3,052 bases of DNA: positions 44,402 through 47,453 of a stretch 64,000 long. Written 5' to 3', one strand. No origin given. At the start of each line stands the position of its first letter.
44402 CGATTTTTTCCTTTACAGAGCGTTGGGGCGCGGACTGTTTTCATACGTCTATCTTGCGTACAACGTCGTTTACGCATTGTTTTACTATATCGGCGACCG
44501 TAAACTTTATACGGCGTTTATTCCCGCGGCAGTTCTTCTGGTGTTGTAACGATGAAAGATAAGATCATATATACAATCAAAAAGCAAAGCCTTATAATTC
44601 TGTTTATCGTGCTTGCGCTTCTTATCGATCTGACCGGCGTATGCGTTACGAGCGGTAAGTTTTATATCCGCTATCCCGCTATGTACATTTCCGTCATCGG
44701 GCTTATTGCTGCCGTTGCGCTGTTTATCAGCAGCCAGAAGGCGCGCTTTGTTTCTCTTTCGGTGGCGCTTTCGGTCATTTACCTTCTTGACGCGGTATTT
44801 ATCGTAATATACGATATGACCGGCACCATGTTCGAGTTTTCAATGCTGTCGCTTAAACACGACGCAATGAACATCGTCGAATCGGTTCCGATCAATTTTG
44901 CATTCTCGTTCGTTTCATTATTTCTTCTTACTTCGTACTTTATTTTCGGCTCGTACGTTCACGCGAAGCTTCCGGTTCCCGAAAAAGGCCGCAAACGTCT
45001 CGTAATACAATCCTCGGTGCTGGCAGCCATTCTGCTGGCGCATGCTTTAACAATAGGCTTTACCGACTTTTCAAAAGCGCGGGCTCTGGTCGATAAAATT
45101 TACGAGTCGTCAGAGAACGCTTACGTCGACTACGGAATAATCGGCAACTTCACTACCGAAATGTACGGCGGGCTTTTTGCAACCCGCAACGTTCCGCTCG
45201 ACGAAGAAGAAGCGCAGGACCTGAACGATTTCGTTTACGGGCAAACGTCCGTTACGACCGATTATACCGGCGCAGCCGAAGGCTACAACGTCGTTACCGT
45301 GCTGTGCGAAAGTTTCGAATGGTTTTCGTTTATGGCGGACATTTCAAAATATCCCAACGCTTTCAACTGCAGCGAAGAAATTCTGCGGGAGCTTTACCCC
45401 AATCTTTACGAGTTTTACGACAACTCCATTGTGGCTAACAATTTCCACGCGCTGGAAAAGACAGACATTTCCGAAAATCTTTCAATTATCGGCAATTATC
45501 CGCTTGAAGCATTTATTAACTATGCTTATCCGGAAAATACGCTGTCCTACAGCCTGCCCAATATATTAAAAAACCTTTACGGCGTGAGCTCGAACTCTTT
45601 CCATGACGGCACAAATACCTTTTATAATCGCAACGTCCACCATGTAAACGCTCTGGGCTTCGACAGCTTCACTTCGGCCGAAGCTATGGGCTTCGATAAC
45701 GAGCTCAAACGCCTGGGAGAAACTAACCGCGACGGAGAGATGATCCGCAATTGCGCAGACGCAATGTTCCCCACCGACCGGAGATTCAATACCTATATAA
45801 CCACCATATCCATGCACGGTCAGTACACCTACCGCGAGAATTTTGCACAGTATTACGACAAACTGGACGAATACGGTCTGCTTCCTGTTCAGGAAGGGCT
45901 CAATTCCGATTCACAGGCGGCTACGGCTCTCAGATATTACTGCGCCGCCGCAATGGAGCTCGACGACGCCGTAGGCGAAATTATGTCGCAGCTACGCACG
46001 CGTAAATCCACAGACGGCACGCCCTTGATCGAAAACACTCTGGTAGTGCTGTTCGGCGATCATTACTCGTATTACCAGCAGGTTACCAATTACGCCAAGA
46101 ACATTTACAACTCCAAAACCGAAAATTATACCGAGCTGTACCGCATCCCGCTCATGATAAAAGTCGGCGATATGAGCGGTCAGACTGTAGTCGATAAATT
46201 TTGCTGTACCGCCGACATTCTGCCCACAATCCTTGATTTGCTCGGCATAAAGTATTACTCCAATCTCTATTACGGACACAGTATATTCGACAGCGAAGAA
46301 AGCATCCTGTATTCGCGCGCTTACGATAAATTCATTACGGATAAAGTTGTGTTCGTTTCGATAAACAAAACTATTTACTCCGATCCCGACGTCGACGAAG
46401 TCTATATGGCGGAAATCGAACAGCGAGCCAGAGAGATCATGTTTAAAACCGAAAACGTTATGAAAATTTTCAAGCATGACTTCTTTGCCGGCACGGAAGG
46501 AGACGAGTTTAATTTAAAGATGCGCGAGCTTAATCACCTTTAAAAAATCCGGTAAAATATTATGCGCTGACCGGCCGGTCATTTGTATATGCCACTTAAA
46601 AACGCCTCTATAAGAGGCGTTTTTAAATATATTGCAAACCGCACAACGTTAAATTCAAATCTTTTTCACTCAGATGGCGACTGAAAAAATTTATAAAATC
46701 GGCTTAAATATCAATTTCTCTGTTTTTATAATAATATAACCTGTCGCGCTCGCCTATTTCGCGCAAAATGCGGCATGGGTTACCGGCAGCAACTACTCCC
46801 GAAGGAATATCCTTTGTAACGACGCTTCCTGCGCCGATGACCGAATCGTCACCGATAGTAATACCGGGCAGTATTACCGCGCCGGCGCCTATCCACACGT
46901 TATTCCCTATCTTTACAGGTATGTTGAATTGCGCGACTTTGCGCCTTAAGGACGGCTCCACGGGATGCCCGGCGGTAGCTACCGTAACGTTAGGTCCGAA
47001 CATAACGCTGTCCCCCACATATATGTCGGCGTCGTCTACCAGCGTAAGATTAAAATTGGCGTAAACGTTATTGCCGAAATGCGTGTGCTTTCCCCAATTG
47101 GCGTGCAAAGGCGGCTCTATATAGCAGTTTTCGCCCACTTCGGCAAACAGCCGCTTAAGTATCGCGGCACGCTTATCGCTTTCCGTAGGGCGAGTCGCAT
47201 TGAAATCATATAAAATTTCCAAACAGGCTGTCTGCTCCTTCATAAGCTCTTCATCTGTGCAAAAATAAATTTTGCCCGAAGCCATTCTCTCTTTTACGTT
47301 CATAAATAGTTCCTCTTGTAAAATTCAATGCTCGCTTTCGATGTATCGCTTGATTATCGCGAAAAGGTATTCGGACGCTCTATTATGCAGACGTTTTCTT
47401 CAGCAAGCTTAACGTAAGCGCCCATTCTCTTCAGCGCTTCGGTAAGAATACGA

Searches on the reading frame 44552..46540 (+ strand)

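Call 53: search_protein_families(library=pfam, proteins=[window:44552-46540:+], max_evalue=0.00001)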
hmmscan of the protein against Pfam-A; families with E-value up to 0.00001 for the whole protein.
window:44552-46540:+ (663 aa): 1 family
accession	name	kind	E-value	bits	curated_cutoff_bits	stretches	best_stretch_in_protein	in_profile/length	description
PF00884.28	Sulfatase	-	8.6e-21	75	25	1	246-566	2-301/301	Sulfatase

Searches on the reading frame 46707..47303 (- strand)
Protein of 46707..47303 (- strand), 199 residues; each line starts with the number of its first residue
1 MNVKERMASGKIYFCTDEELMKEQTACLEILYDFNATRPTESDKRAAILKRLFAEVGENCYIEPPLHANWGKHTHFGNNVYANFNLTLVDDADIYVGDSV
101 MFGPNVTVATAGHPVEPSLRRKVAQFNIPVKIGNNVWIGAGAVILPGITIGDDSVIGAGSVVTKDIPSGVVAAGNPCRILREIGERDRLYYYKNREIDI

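Call 53: search_protein_families(library=pfam, proteins=[window:46707-47303:-], max_evalue=0.00001)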
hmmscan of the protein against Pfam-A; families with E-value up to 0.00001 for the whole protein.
window:46707-47303:- (199 aa): 3 families
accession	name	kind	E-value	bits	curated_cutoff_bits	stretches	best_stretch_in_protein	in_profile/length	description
PF00132.30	Hexapep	-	4.1e-17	61.5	27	1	130-164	2-36/36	Bacterial transferase hexapeptide (six repeats)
PF12464.13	Mac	-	1.4e-16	60.9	22.1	1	6-57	1-53/53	Maltose acetyltransferase hexapeptide capping motif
PF14602.12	Hexapep_2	-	8.2e-13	48.3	27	1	129-164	1-34/34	Hexapeptide repeat of succinyl-transferase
